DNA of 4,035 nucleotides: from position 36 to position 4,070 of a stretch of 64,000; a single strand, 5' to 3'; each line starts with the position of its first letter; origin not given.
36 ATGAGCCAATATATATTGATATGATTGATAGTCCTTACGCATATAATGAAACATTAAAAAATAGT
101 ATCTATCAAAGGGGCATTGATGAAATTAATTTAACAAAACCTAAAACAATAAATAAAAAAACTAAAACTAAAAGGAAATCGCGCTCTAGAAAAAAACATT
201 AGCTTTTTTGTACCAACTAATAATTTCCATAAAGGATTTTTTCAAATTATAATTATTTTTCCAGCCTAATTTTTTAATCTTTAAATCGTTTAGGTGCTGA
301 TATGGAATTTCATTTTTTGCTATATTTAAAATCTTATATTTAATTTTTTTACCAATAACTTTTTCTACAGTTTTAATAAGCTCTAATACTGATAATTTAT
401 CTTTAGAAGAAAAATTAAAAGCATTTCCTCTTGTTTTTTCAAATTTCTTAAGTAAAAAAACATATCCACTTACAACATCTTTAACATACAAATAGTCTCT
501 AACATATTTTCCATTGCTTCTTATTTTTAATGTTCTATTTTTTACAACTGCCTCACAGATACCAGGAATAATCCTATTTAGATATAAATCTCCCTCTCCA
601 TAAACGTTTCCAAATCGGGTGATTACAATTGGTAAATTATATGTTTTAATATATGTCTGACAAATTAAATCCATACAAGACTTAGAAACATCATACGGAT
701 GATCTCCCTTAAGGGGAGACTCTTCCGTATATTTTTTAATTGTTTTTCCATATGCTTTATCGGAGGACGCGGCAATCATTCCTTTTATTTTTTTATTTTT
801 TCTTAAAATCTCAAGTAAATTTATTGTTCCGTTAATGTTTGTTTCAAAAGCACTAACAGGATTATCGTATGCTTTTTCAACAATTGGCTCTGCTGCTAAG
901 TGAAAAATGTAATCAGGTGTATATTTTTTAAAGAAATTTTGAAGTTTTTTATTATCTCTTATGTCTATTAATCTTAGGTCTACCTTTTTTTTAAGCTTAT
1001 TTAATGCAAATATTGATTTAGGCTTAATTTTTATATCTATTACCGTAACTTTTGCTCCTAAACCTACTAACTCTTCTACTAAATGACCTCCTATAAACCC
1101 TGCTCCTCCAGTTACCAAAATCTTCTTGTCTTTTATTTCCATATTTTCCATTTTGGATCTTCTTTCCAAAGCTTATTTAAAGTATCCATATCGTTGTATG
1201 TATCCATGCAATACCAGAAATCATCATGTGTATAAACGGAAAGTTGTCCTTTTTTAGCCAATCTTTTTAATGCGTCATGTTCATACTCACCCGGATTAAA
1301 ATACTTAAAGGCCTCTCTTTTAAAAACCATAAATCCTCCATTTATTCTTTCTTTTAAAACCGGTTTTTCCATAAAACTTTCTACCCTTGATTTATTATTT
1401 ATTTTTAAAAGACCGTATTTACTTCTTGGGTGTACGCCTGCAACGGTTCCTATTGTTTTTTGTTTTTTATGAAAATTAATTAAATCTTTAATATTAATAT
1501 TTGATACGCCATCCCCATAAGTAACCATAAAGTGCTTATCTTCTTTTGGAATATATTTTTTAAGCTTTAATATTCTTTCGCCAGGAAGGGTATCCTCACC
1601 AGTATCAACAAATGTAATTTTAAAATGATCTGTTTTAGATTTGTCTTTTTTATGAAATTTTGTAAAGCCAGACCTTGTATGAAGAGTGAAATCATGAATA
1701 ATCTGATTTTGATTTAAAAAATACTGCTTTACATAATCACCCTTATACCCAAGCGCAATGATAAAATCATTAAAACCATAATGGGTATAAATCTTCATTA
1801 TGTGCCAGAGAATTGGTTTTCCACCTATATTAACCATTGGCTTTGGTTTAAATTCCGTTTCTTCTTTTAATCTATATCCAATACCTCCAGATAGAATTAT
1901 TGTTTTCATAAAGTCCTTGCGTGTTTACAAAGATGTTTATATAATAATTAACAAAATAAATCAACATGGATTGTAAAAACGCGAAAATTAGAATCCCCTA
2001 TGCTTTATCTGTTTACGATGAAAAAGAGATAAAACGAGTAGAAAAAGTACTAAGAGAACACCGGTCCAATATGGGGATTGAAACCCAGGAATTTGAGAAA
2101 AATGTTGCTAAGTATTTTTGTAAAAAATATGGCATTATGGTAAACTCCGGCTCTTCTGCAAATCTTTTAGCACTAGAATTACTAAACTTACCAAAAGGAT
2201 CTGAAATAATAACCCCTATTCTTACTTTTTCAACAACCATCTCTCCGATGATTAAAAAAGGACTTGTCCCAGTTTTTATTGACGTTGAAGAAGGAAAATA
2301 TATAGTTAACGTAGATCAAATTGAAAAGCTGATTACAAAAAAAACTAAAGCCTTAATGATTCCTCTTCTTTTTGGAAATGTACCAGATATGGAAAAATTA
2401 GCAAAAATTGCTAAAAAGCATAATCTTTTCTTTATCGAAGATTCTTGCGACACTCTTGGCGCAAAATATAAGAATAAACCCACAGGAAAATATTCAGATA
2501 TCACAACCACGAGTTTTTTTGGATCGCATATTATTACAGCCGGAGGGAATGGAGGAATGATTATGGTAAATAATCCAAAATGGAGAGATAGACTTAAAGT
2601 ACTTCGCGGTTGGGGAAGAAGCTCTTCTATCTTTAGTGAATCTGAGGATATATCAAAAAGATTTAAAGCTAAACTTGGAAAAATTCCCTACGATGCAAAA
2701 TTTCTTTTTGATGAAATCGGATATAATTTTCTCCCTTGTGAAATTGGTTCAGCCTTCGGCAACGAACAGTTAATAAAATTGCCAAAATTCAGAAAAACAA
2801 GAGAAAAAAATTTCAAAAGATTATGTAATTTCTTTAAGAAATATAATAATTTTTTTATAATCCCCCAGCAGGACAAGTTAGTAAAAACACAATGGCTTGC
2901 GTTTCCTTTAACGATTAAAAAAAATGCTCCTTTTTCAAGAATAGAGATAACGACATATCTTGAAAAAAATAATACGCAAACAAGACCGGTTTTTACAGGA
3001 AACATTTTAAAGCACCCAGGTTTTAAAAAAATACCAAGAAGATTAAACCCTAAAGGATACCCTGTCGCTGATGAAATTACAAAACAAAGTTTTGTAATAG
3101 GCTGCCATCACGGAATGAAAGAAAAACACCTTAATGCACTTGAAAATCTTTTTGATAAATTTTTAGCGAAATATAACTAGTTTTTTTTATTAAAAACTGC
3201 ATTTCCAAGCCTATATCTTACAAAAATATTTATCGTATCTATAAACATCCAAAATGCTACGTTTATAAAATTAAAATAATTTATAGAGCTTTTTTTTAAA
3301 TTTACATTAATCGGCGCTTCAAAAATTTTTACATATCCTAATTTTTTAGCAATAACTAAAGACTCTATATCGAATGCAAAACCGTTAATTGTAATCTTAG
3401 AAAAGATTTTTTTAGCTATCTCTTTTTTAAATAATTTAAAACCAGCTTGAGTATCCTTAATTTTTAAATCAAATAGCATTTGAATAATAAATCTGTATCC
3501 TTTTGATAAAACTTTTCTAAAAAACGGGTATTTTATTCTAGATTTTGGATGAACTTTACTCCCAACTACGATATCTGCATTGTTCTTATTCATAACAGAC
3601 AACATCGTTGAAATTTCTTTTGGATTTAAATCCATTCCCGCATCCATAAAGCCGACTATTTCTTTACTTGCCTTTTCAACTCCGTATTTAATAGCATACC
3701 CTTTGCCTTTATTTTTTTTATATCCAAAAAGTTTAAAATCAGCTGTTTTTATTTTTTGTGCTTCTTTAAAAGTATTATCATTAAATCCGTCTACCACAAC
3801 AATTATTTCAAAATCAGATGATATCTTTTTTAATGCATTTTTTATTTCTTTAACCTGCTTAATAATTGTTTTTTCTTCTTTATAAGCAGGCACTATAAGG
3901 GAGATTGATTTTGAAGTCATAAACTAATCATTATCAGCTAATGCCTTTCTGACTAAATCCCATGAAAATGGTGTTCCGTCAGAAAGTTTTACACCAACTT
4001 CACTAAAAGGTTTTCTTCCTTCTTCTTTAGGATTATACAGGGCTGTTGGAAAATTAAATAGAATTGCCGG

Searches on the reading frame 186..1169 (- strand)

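Call 6: search_protein_families(library=pfam, proteins=[window:186-1169:-], max_evalue=0.01)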
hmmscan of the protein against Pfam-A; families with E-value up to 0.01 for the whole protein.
window:186-1169:- (327 aa): 10 families
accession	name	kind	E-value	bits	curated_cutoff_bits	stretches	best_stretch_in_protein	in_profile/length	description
PF01370.27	Epimerase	-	1.9e-52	178.5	20.9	1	17-252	1-238/240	NAD dependent epimerase/dehydratase family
PF16363.11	GDP_Man_Dehyd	-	1.3e-50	173.1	27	1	18-285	1-300/332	GDP-mannose 4,6 dehydratase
PF02719.21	Polysacc_synt_2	-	3.9e-21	75.9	20.2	1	17-274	1-249/293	Polysaccharide biosynthesis protein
PF01073.25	3Beta_HSD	-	9.3e-17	61.4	22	1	18-246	1-235/280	3-beta hydroxysteroid dehydrogenase/isomerase family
PF04321.23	RmlD_sub_bind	-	6.2e-13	48.9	27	1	16-264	2-223/287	RmlD substrate binding domain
PF07993.18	NAD_binding_4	-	2.5e-12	46.9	20.1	1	86-192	90-210/258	Male sterility protein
PF05368.20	NmrA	-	1e-06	29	27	0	14-82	2-69/298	NmrA-like family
PF00106.31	adh_short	-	2.8e-05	24.1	26.6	1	15-83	1-71/195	short chain dehydrogenase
PF08659.16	KR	-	9.3e-05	22.9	22.6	1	17-136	3-136/180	KR domain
PF00070.33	Pyr_redox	-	0.0056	17.6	22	0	21-52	5-36/82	Pyridine nucleotide-disulphide oxidoreductase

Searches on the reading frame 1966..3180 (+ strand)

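Call 6: search_protein_families(library=pfam, proteins=[window:1966-3180:+], max_evalue=0.01)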
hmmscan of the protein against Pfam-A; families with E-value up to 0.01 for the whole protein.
window:1966-3180:+ (404 aa): 6 families
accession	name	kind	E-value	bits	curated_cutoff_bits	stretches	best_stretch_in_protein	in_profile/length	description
PF01041.23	DegT_DnrJ_EryC1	-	5.8e-77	259.8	19.8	1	18-390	4-353/360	DegT/DnrJ/EryC1/StrS aminotransferase family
PF00155.27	Aminotran_1_2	-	9.2e-08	32.1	19.7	1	40-159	44-185/361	Aminotransferase class I and II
PF01053.26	Cys_Met_Meta_PP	-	9.2e-07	28.2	27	1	39-217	53-230/381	Cys/Met metabolism PLP-dependent enzyme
PF00266.25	Aminotran_5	-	0.00011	21.8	21.5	1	61-165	70-181/371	Aminotransferase class-V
PF01973.23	MptE-like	-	0.001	19.3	34.6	0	85-171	53-131/171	6-hydroxymethylpterin diphosphokinase MptE-like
PF01212.27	Beta_elim_lyase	-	0.001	18.9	27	1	40-129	34-131/288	Beta-eliminating lyase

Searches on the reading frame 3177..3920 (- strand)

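Call 6: search_protein_families(library=pfam, proteins=[window:3177-3920:-], max_evalue=0.01)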
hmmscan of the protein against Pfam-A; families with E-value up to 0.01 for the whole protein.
window:3177-3920:- (247 aa): 2 families
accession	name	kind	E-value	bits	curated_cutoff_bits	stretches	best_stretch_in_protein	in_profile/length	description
PF00535.33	Glycos_transf_2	-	3.2e-23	82.9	23.3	1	7-173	1-168/168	Glycosyl transferase family 2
PF13641.12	Glyco_tranf_2_3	-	3.3e-06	27.7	27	1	6-131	3-131/230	Glycosyltransferase like family 2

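Call 37: search_protein_families(library=ncbifam, proteins=[window:3177-3920:-], max_evalue=0.00001)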
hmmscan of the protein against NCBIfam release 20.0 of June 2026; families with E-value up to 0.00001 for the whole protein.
window:3177-3920:- (247 aa): 16 families
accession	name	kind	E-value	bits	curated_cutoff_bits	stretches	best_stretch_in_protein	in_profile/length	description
NF058614.1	PPMAGASynPpgS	equivalog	1.7e-17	63.6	370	1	7-208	3-198/226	polyprenyl-phospho-N-acetylgalactosaminyl synthase PpgS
NF047588.1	GlcsyltransPgfSStrep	equivalog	3.5e-17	62.6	500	1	6-185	3-180/308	glycosyltransferase PgfS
TIGR03937.1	PgaC_IcaA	equivalog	2.6e-14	53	422.3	1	4-116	45-156/407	poly-beta-1,6-N-acetyl-D-glucosamine synthase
TIGR04182.1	glyco_TIGR04182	equivalog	1.2e-12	47.8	325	1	6-189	2-174/293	S-layer glycoprotein N-glycosyltransferase AglJ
NF007986.1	PRK10714.1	equivalog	7.2e-12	44.9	529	1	4-174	6-174/316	undecaprenyl-phosphate 4-deoxy-4-formamido-L-arabinose transferase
NF010496.0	PRK13915.1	equivalog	8.6e-11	41.5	262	1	3-108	30-140/307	glucosyl-3-phosphoglycerate synthase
NF041875.1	EPS_EpsD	equivalog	2.9e-10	40.1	370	1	7-136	2-130/325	exopolysaccharide biosynthesis glycosyltransferase EpsD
TIGR04283.1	glyco_like_mftF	equivalog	5.6e-10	39.2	182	1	6-115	1-102/221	TIGR04283 family arsenosugar biosynthesis glycosyltransferase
NF007482.0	PRK10073.1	equivalog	8.8e-09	34.8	423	1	3-118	5-118/334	glycosyltransferase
NF047683.1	TeichurnBiosyTuaG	equivalog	1.4e-08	34.8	400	1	4-115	6-116/252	teichuronic acid biosynthesis protein TuaG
NF041391.1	DPhHxTase_Halo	equivalog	4.6e-08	32.3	375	1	12-173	3-154/213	dolichyl-phosphate hexose transferase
NF038302.1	EPS_HpsE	equivalog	3.4e-07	29.6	300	1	6-132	3-133/307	hormogonium polysaccharide biosynthesis glycosyltransferase HpsE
NF041394.1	GtaseAglG_Halo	equivalog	8.6e-07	28.5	440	1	6-132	3-128/304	glucosyl-dolichyl phosphate glucuronosyltransferase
NF038299.1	EPS_HpsN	equivalog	1.1e-06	27.9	425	1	5-120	2-117/317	hormogonium polysaccharide biosynthesis glycosyltransferase HpsN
TIGR03965.1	mycofact_glyco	equivalog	2.8e-06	26.5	280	1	4-120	74-189/467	mycofactocin biosynthesis glycosyltransferase MftF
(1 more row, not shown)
